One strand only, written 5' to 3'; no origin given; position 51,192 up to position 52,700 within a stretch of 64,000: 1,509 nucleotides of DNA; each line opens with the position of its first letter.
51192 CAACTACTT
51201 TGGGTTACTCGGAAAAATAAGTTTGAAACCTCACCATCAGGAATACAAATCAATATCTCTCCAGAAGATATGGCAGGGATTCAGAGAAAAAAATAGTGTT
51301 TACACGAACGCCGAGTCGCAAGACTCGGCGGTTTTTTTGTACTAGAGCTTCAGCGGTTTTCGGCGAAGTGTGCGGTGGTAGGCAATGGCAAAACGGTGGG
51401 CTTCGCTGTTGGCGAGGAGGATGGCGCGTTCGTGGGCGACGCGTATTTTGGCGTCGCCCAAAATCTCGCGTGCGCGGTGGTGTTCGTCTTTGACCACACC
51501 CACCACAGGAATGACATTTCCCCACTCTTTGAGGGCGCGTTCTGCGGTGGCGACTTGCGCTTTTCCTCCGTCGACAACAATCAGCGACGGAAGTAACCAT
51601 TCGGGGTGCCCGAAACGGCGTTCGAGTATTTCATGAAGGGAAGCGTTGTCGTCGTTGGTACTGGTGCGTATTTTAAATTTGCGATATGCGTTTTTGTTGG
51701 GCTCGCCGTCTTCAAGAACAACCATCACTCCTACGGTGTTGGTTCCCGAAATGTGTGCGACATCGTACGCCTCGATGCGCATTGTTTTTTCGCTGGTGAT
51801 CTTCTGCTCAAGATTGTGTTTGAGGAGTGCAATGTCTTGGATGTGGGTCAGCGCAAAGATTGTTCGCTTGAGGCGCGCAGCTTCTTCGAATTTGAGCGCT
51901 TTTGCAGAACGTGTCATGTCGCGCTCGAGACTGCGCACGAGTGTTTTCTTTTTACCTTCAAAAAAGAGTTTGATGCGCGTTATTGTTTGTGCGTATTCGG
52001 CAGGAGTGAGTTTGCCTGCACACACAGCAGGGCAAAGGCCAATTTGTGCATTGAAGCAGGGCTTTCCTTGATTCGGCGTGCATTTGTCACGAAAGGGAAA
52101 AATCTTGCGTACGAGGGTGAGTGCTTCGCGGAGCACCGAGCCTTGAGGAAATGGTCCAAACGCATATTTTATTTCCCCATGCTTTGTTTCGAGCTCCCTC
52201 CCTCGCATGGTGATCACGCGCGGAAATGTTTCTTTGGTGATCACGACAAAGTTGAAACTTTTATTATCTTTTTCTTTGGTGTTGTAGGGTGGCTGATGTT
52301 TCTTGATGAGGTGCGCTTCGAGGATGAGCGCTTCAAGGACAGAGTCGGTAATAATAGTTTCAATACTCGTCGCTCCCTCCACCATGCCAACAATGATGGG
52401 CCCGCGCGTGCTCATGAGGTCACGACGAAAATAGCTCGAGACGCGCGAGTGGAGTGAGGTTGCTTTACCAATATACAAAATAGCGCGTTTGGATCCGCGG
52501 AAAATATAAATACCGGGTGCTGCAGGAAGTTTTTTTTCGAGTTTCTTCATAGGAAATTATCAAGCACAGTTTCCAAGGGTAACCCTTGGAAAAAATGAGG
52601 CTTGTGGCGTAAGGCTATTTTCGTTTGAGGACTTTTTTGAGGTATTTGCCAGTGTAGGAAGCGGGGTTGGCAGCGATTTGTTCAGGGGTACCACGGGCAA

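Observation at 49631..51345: Tandem triplet of paralogous secreted proteins, each with its own promoter and a terminator whose loop shares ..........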

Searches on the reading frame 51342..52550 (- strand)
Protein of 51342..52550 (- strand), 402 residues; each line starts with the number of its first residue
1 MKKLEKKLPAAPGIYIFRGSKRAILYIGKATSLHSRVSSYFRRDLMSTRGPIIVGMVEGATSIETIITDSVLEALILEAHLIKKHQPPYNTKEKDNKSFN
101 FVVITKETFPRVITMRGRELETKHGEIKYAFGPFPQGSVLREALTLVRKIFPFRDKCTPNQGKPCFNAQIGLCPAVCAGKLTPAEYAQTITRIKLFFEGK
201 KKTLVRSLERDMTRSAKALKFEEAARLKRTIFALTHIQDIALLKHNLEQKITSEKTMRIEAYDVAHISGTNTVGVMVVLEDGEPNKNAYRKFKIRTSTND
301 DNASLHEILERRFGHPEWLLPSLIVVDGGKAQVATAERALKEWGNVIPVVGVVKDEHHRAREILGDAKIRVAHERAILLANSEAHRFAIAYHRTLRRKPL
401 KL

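Call 51: search_protein_families(library=pfam, proteins=[window:51342-52550:-], max_evalue=0.1)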
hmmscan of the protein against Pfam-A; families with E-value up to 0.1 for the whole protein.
window:51342-52550:- (402 aa): 4 families
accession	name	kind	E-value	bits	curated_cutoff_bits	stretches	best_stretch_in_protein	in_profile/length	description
PF08459.17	UvrC_RNaseH_dom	-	1.3e-37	129.5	22.3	1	254-389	8-159/159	UvrC RNAse H endonuclease domain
PF01541.30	GIY-YIG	-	1.1e-06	29.3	22.6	1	12-90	2-78/78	GIY-YIG catalytic domain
PF02151.25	UVR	-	7.3e-06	26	21.5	1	203-234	2-33/36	UvrB/uvrC motif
PF20815.3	GIY_YIG_2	-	0.018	15.5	22.4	0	18-43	27-54/153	GIY-YIG catalytic domain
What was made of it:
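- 51342..52550 (-): uvrC: the conserved convergent anchor of the array. Pfam UvrC_RNaseH_dom 1e-37 (call 51).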

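Call 75: find_related_loci(query=window:51345-52550:-, collection=genome_contigs, flank=6000)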
Query window:51345-52550:- (402 aa) in genome_contigs; peptide patterns used: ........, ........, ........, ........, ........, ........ (x = any residue, [..] = any of these).
599 stretches matched a pattern (row limit reached: there are more); 200 encode a relative of the query (tblastn E <= 1e-3); the best 80 are kept; 80 distinct loci.
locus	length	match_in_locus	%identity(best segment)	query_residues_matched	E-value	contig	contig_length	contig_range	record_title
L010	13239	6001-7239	73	1-401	0e+0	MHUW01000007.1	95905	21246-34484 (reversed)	MAG: Candidatus Yonathbacteria bacterium RIFCSPLOWO2_01_FULL_47_33b rifcsplowo2_01_scaffold_2054, whole genome shotgun s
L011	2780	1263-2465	71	1-401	0e+0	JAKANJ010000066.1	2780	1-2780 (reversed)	MAG: bacterium isolate WY5.bin66 NODE_89432_length_2780_cov_1.978892, whole genome shotgun sequence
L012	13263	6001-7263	73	1-398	0e+0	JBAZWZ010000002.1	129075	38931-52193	MAG: Candidatus Paceibacterota bacterium isolate SO_2017_GW1_44 NODE_994_length_129075_cov_4.091091_OW334_2017, whole ge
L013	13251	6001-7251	70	1-398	0e+0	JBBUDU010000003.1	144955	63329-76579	MAG: Patescibacteria group bacterium isolate H41-bin073_1 H41_bin073_1_000000000003, whole genome shotgun sequence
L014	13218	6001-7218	72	1-398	0e+0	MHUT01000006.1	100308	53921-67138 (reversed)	MAG: Candidatus Yonathbacteria bacterium RIFCSPHIGHO2_02_FULL_44_14 rifcsphigho2_02_scaffold_153, whole genome shotgun s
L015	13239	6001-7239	70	1-400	0e+0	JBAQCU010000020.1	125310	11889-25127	MAG: Minisyncoccia bacterium isolate MFD12004_ilm_asm_bin23 k127_103542, whole genome shotgun sequence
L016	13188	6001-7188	71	1-398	0e+0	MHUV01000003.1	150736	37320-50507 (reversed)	MAG: Candidatus Yonathbacteria bacterium RIFCSPLOWO2_01_FULL_43_27 rifcsplowo2_01_scaffold_150, whole genome shotgun seq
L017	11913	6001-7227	71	1-398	0e+0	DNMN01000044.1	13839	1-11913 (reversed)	MAG TPA_asm: Candidatus Yonathbacteria bacterium isolate UBA12043 contig_13802, whole genome shotgun sequence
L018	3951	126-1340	71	1-398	0e+0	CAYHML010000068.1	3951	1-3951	MAG TPA_asm: uncultured Candidatus Saccharibacteria bacterium isolate ERP119705_co13_657 genome assembly, contig: NODE_2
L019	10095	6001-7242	69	1-398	0e+0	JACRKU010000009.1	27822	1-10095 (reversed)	MAG: Candidatus Yonathbacteria bacterium isolate NC_groundwater_1863_Pr3_B-0.1um_46_30 SR-2_scaffold_141_613212, whole g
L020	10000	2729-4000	67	1-398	0e+0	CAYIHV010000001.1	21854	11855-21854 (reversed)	MAG TPA_asm: uncultured Candidatus Saccharibacteria bacterium isolate ERP119705_co22_57 genome assembly, contig: NODE_19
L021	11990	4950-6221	66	1-396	0e+0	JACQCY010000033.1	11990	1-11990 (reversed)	MAG: Candidatus Yonathbacteria bacterium isolate NC_groundwater_980_Pr1_S-0.2um_43_16 Montesol18-Sp2_coassembly_scaffold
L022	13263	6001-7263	66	3-398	0e+0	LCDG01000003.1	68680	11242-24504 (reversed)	MAG: Candidatus Nomurabacteria bacterium GW2011_GWC2_42_20 UV12_C0003, whole genome shotgun sequence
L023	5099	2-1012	74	68-401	4e-172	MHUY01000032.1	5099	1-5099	MAG: Candidatus Yonathbacteria bacterium RIFOXYC2_FULL_47_9 rifoxyc2_full_scaffold_4922, whole genome shotgun sequence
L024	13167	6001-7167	59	7-398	8e-155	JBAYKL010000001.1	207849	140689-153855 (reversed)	MAG: Candidatus Paceibacterota bacterium isolate SO_2016_GW1_79 scaffold00119_OW334_2016, whole genome shotgun sequence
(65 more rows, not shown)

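Call 100: find_related_loci(query=window:51345-52550:-, collection=metagenome_contigs, flank=5000)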
Query window:51345-52550:- (402 aa) in metagenome_contigs; peptide patterns used: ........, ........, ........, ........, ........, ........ (x = any residue, [..] = any of these).
599 stretches matched a pattern (row limit reached: there are more); 148 encode a relative of the query (tblastn E <= 1e-3); the best 80 are kept; 80 distinct loci.
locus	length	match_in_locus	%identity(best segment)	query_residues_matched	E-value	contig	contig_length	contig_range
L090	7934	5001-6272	69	1-401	0e+0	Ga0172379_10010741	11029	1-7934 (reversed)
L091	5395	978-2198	72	1-398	0e+0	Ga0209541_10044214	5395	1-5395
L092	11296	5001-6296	69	1-396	0e+0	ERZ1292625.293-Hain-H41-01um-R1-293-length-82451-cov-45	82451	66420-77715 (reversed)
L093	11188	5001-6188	71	1-398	0e+0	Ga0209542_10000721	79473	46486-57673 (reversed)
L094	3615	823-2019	72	1-398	0e+0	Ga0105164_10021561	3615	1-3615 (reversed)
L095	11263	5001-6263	66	3-398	0e+0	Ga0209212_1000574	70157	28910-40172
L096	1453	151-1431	66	1-398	0e+0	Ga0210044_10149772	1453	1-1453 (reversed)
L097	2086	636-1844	58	7-398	2e-165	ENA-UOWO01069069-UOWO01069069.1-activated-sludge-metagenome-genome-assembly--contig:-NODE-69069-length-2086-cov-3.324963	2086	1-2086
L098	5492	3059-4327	56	8-402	2e-154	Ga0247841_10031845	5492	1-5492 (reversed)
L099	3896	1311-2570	56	1-398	3e-156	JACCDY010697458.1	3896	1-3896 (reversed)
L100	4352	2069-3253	57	6-398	2e-152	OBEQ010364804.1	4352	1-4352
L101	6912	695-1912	57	7-401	8e-149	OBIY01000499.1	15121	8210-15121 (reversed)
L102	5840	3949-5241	55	8-400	2e-149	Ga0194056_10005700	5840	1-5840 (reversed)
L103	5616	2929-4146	57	6-398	2e-149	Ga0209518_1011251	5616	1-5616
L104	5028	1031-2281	57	5-398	5e-150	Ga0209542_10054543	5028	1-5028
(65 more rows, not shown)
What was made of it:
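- Tried and rejected: I used uvrC as a syntenic probe instead (calls 75, 100).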
